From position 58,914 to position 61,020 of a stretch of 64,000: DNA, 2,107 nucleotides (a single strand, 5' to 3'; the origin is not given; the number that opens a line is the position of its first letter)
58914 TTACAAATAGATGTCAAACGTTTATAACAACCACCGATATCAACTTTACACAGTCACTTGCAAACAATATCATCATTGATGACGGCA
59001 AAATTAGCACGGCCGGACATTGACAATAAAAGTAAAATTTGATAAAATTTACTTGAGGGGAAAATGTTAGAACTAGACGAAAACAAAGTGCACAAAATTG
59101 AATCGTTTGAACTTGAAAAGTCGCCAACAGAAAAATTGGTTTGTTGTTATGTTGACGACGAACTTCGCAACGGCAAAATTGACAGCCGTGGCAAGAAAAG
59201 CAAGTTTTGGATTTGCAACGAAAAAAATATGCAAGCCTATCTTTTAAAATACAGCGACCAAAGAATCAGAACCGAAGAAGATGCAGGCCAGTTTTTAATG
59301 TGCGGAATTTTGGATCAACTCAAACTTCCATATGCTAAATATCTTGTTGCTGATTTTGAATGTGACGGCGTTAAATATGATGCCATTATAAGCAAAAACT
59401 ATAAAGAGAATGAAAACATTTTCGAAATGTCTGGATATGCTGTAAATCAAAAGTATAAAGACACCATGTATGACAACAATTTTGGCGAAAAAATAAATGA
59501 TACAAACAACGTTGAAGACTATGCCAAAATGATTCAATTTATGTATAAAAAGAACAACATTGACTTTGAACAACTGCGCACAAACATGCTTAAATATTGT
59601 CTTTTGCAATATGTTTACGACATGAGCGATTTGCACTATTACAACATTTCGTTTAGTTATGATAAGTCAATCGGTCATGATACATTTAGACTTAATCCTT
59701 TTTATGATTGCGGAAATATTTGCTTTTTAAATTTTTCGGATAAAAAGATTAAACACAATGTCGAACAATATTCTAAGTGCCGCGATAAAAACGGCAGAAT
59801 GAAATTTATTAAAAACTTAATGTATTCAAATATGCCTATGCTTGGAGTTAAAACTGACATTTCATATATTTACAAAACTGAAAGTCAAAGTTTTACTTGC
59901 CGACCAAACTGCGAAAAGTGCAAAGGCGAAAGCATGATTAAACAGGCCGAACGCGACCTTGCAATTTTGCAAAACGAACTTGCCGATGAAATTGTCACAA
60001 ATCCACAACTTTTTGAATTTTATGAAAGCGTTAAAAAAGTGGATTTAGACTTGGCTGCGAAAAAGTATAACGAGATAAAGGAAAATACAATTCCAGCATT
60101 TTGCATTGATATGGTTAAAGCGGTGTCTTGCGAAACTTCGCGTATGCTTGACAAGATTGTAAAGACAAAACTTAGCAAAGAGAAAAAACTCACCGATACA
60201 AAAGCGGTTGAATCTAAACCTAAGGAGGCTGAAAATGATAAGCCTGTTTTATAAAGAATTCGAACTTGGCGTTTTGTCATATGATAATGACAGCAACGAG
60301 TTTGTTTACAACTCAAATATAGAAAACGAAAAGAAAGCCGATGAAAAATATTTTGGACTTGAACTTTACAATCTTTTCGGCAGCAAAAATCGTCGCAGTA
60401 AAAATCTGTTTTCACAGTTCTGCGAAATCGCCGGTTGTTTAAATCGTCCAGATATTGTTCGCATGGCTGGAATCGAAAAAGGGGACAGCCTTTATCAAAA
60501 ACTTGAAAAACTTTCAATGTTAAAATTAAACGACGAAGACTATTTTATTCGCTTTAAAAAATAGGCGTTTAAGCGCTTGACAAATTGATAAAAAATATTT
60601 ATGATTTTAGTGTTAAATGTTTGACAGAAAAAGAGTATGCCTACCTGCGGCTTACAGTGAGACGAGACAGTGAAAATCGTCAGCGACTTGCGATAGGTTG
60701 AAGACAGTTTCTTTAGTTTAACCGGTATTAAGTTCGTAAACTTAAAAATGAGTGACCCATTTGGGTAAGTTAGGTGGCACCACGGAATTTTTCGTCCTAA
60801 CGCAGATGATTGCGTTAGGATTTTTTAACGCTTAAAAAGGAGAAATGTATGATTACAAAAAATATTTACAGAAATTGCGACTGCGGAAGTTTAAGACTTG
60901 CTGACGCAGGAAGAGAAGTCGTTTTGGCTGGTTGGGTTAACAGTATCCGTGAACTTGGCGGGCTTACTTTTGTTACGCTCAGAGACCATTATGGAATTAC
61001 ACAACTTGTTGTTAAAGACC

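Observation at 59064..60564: Split HipA in reversed order: HipT-like kinase followed by a translationally coupled HipS-like N-subdomain protein, with no HipB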

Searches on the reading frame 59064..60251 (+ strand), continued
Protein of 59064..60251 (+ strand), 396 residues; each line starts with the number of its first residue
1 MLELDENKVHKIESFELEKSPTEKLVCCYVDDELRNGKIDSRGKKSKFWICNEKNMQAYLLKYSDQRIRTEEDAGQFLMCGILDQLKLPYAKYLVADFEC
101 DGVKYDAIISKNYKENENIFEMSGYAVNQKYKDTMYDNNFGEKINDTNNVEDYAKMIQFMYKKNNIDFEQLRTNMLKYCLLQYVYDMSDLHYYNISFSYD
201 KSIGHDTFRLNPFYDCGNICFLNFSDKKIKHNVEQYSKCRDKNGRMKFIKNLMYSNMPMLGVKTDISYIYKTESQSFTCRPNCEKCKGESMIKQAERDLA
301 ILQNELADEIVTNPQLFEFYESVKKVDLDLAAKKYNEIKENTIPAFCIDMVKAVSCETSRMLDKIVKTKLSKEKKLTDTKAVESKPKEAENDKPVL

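Call 106: fold_search(model_id=the predicted structure, library=viral)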
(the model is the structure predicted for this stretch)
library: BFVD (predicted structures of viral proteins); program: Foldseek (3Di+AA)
matches with E <= 10: 448; with E <= 0.001: 2
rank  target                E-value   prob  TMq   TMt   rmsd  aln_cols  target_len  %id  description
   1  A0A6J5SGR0            3.2e-04  1.00  0.37  0.18   8.8       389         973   10  Uncharacterized protein [uncultured Caudovirales phage]
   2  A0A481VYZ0            4.0e-04  1.00  0.43  0.22   8.6       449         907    8  (no name in the UniProt tables at hand)
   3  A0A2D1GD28            1.1e-03  0.98  0.32  0.17  17.7       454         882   10  (no name in the UniProt tables at hand)
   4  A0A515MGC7            1.5e-03  1.00  0.40  0.15  10.9       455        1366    9  (no name in the UniProt tables at hand)
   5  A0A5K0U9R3            2.1e-03  0.98  0.26  0.25  13.0       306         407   12  Putaive kinase [Yasminevirus sp. GU-2018]
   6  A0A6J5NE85            8.1e-03  0.89  0.25  0.13  11.7       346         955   11  Uncharacterized protein [uncultured Caudovirales phage]
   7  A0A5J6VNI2            8.1e-03  0.66  0.21  0.13  17.6       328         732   11  Uncharacterized protein [Megaviridae environmental sample]
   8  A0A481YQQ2            9.0e-03  0.66  0.25  0.27  14.2       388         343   12  Protein kinase domain-containing protein [Marseillevirus LCMAC101]
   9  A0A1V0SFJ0            1.2e-02  0.54  0.23  0.10  18.6       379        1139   14  Haloacid dehalogenase-like hydrolase domain protein [Hokovirus HKV1]
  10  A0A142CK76            2.4e-02  0.85  0.27  0.18  11.1       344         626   10  (no name in the UniProt tables at hand)
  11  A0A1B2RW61            2.4e-02  0.28  0.20  0.18  21.3       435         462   11  Mn2+ dependent serine threonine protein kinase [Lymphocystis disease virus 3]
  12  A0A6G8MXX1            2.8e-02  0.38  0.20  0.15  17.1       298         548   11  Zinc finger CCHC domain-containing protein [Cedratvirus kamchatka]
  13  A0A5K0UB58            3.7e-02  0.35  0.19  0.13  17.6       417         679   12  Serine/threonine protein kinase [Yasminevirus sp. GU-2018]
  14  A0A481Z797            5.3e-02  0.41  0.22  0.15  14.6       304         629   11  Uncharacterized protein [Pithovirus LCPAC202]
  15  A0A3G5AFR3            5.5e-02  0.38  0.23  0.20  20.0       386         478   10  Protein kinase domain-containing protein [Solivirus sp.]
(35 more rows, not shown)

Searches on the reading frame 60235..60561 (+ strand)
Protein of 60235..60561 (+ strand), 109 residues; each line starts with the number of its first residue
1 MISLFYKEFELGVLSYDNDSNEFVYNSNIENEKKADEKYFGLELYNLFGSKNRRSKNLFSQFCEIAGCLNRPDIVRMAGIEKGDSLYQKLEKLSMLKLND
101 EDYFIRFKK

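Call 3: search_protein_families(library=pfam, proteins=[window:60235-60561:+], max_evalue=10)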
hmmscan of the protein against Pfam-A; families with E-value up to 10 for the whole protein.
window:60235-60561:+ (109 aa): 0 families

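Call 4: search_protein_families(library=ncbifam, proteins=[window:60235-60561:+], max_evalue=10)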
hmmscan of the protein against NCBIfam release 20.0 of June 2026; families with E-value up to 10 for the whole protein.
window:60235-60561:+ (109 aa): 1 family
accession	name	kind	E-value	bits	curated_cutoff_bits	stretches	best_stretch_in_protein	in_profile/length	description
NF001981.1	PRK00773.1-1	equivalog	0.17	11.8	40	1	17-54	12-44/56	50S ribosomal protein L18Ae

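Call 5: search_protein_families(library=padloc, proteins=[window:60235-60561:+], max_evalue=10)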
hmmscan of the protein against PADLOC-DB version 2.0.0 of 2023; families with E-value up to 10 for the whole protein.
window:60235-60561:+ (109 aa): 1 family
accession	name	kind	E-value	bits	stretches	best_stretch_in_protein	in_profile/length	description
PDLC04348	PDC-M03B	-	0.0031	15.2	1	8-63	19-71/248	-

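Call 8: search_solved_structures(query=window:60235-60561:+, max_evalue=10, show_alignments=2)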
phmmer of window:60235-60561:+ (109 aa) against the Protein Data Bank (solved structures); distinct sequences matched with E-value up to 10: 0.

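Call 10: find_homologous_proteins(query=window:60235-60561:+, max_evalue=0.01)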
Query window:60235-60561:+ (109 aa): 3 proteins with E <= 0.01 among 9 candidates.
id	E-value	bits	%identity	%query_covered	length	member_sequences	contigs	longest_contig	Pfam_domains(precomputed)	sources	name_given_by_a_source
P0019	4.5e-60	218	95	100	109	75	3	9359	-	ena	-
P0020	7.1e-36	141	67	100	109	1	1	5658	-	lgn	-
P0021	2.6e-26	110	55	98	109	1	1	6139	-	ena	-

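Call 33: find_homologous_proteins(query=A2, max_evalue=1)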
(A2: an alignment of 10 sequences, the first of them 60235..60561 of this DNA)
Query A2 (10 sequences) (109 aa, profile of the alignment): 16 proteins with E <= 1 among 713 candidates.
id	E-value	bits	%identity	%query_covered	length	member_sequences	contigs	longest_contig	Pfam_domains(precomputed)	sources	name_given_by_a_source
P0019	6.8e-46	173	95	100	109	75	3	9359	-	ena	-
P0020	4.8e-44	167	67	100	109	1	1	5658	-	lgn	-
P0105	1.6e-42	162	49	98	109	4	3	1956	-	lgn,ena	-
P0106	3.9e-41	158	53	97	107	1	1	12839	-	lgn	-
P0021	5.7e-40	154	55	98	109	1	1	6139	-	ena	-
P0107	1.2e-39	153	66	100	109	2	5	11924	-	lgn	-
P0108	5.2e-39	151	44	98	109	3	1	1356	-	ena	-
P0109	5.9e-39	151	48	98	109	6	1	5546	-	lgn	-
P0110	6.6e-39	151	50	100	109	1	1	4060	-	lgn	-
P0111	6.7e-39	151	41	97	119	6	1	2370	-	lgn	-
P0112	2.8e-38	149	52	100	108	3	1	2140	-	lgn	-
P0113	5.6e-35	138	41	97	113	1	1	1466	-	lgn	-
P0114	6.5e-33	131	52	97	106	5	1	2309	-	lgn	-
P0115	1.8e-31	127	50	96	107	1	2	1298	-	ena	-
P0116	2.3e-29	120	28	99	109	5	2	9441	-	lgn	-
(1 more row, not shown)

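Call 36: search_solved_structures(query=A3, max_evalue=10, show_alignments=3)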
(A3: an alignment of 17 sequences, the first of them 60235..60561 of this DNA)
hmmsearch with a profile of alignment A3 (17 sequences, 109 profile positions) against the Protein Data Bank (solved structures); distinct sequences matched with E-value up to 10: 3.
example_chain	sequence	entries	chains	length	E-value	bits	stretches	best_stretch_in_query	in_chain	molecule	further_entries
7edr_C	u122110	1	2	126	0.53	14.1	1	34-94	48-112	Moesin/ezrin/radixin homolog 2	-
3ewl_A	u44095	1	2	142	1.5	12.6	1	34-74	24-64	uncharacterized conserved protein BF1870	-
4r6j_A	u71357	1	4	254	6.4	10.6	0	83-102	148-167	Lucine rich repeats DLRR_H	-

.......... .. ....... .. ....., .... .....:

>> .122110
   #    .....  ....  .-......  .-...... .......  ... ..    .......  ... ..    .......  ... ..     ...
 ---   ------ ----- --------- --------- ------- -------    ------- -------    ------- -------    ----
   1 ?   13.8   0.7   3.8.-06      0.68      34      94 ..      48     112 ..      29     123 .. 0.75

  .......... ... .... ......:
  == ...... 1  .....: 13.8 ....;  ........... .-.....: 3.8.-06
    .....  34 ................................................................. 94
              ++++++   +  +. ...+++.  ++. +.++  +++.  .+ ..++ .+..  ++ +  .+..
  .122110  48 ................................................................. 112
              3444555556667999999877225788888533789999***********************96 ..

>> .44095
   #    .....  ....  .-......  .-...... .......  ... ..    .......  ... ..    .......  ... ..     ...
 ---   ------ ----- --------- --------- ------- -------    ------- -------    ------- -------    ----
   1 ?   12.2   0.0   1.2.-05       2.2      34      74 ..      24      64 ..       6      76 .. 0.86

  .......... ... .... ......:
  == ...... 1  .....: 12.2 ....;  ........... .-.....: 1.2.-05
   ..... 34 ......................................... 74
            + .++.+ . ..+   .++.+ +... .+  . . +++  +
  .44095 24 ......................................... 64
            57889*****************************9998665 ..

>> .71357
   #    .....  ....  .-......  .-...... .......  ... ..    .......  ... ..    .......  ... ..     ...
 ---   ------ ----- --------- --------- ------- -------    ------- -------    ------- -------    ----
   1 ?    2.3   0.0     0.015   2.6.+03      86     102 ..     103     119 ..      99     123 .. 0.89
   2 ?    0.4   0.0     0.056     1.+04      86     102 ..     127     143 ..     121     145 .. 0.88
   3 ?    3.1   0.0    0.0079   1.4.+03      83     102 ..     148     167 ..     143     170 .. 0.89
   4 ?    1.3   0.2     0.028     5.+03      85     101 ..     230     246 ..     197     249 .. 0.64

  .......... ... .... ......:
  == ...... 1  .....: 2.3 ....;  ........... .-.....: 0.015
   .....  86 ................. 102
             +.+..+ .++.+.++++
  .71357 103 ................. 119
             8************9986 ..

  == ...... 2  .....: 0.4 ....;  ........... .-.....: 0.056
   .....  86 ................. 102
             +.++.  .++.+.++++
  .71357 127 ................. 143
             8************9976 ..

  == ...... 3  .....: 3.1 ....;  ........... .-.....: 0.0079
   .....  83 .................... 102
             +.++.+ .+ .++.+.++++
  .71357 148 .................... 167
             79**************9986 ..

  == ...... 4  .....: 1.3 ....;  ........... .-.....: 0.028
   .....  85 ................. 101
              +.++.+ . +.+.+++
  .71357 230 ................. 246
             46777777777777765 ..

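Call 37: search_protein_families(library=pfam, alignment_id=A3, max_evalue=10)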
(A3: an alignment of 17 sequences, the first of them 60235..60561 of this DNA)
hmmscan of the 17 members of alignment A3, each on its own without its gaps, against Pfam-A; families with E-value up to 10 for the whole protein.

A. member 1, window:60235-60561:+ (109 aa): 0 families

B. families by the number of members that match (of 17 scanned): 7 families
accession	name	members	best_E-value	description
PF08796.15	DUF1797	3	0.041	Protein of unknown function (DUF1797)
PF08112.16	ATP-synt_E_2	2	0.084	ATP synthase epsilon subunit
PF03207.18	OspD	1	0.017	Borrelia outer surface protein D (OspD)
PF22346.2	CARDS_D3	1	0.027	ADP-ribosylating toxin CARDS, C-terminal beta-trefoil domain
PF05742.17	TANGO2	1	0.045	Transport and Golgi organisation 2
PF24637.1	RRM_DEAH11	1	0.067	DEAH11 RRM domain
PF10666.15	Phage_TAC_8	1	0.54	Phage tail assembly chaperone protein Gp14 ()A118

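Call 38: search_protein_families(library=padloc, alignment_id=A3, max_evalue=1)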
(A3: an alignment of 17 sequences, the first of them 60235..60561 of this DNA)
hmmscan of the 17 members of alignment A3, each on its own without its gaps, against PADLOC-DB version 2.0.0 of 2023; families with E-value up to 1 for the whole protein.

A. member 1, window:60235-60561:+ (109 aa): 1 family
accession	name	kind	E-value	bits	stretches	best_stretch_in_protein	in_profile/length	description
PDLC04348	PDC-M03B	-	0.0031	15.2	1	8-63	19-71/248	-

B. families by the number of members that match (of 17 scanned): 2 families
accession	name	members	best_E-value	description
PDLC04348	PDC-M03B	5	0.0011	-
PDLC04349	PDC-M03B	1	0.0048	-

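Call 42: predict_structure(alignment_id=A3)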
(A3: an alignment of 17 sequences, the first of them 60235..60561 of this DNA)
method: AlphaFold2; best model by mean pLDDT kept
length: 109 residues; sequences in the alignment: 17
mean_pLDDT: 93.5   pTM: 0.85
mean pLDDT of the five models: 93.5, 92.8, 92.7, 92.4, 92.2
residues with pLDDT >= 90: 94; 70-90: 14; 50-70: 1; < 50: 0
segments of 3 or more residues with pLDDT < 50: none
pLDDT, mean of each block of 10 residues (from residue 1): 95 97 97 93 85 97 93 96 96 90 89
secondary structure, 60 per line:
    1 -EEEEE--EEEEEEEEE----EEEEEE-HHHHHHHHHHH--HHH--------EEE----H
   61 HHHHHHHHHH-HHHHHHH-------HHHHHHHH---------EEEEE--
elements in order: E2-6 E9-17 E22-27 H29-39 E53-55 H60-70 H72-78 H86-93 E103-107

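Call 44: fold_search(model_id=the predicted structure, library=pdb)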
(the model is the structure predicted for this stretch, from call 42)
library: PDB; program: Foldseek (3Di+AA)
matches with E <= 10: 147; with E <= 0.001: 0
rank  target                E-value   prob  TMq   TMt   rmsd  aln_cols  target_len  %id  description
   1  4pu3_A                1.7e-01  0.54  0.40  0.13   5.3       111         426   10  Shewanella oneidensis MR-1 Toxin Antitoxin System HipA, HipB and its operator DNA complex (space group P212121) (released 2014-08-06)
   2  7ab3_E                5.0e-01  0.66  0.55  0.58   4.6       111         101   17  Crystal structure of the Escherichia coli toxin-antitoxin system HipBST (HipT S57A) (released 2022-01-12)
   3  4pu5                  5.6e-01  0.60  0.27  0.07   1.6        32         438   16  Shewanella oneidensis Toxin Antitoxin System Toxin Protein HipA Bound with AMPPNP and Mg (released 2014-08-06)
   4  4pu4_A                5.6e-01  0.38  0.25  0.07   2.3        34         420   15  Shewanella oneidensis MR-1 Toxin Antitoxin System HipA, HipB and its operator DNA complex (space group P21) (released 2014-08-06)
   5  4pu4_B                1.1e+00  0.20  0.40  0.14   4.5       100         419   12  Shewanella oneidensis MR-1 Toxin Antitoxin System HipA, HipB and its operator DNA complex (space group P21) (released 2014-08-06)
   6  7vkb_B                1.4e+00  0.35  0.54  0.57   4.7       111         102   15  Crystal structure of the a bacterial kinase complex (released 2022-06-29)
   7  8j87_A                1.5e+00  0.07  0.27  0.09   9.2       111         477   11  Asfv topoisomerase 2 - apo conformer Ia (released 2024-02-07)
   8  5xfd_B                1.6e+00  0.13  0.24  0.18   7.2        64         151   17  Serial femtosecond X-ray structure of Agrocybe cylindracea galectin with lactose solved by Se-SAD using XFEL (refined  (released 2017-08-30)
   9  3wg2_A                1.7e+00  0.10  0.17  0.13   3.6        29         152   21  Crystal structure of Agrocybe cylindracea galectin mutant (N46A) (released 2013-11-27)
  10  2zgp_A                2.0e+00  0.08  0.17  0.12   3.6        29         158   17  Crystal structure of Agrocybe aegerita lectin AAL mutant I25G (released 2009-01-20)
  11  2o62_B                2.0e+00  0.04  0.17  0.09   6.4        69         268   10  CRYSTAL STRUCTURE OF A PROTEIN WITH UNKNOWN FUNCTION FROM DUF3598 FAMILY (NPUN_R4044) FROM NOSTOC PUNCTIFORME PCC 7310 (released 2007-02-13)
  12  2zgq_B                2.1e+00  0.09  0.17  0.12   3.5        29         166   17  Crystal structure of AAL mutant L33A in P1 spacegroup (released 2009-01-20)
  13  5jk2_H                2.1e+00  0.08  0.17  0.16   3.4        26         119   12  Crystal structure of Treponema pallidum Tp0751 (Pallilysin) (released 2016-10-12)
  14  1ww4_A                2.2e+00  0.10  0.24  0.17   7.5        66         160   17  Agrocybe cylindracea galectin complexed with NeuAca2-3lactose (released 2005-08-23)
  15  3afk_A                2.2e+00  0.08  0.17  0.12   3.6        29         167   17  Crystal Structure of Agrocybe aegerita lectin AAL complexed with Thomsen-Friedenreich antigen (released 2010-12-01)
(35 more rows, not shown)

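Call 105: search_protein_families(library=phrogs, proteins=[window:60235-60561:+], max_evalue=0.1)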
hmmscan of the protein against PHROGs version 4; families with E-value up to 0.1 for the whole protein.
window:60235-60561:+ (109 aa): 0 families

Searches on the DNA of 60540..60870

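Call 71: search_rna_families(source=window, start=60540, end=60870, threshold=evalue, max_evalue=1)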
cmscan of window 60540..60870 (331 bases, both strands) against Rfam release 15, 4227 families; matches with E-value up to 1: 1.
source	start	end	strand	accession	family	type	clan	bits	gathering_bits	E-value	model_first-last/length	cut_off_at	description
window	60613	60802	+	RF00230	T-box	Cis-reg; leader;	-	72.1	93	6.2e-16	1-219/219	no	T-box leader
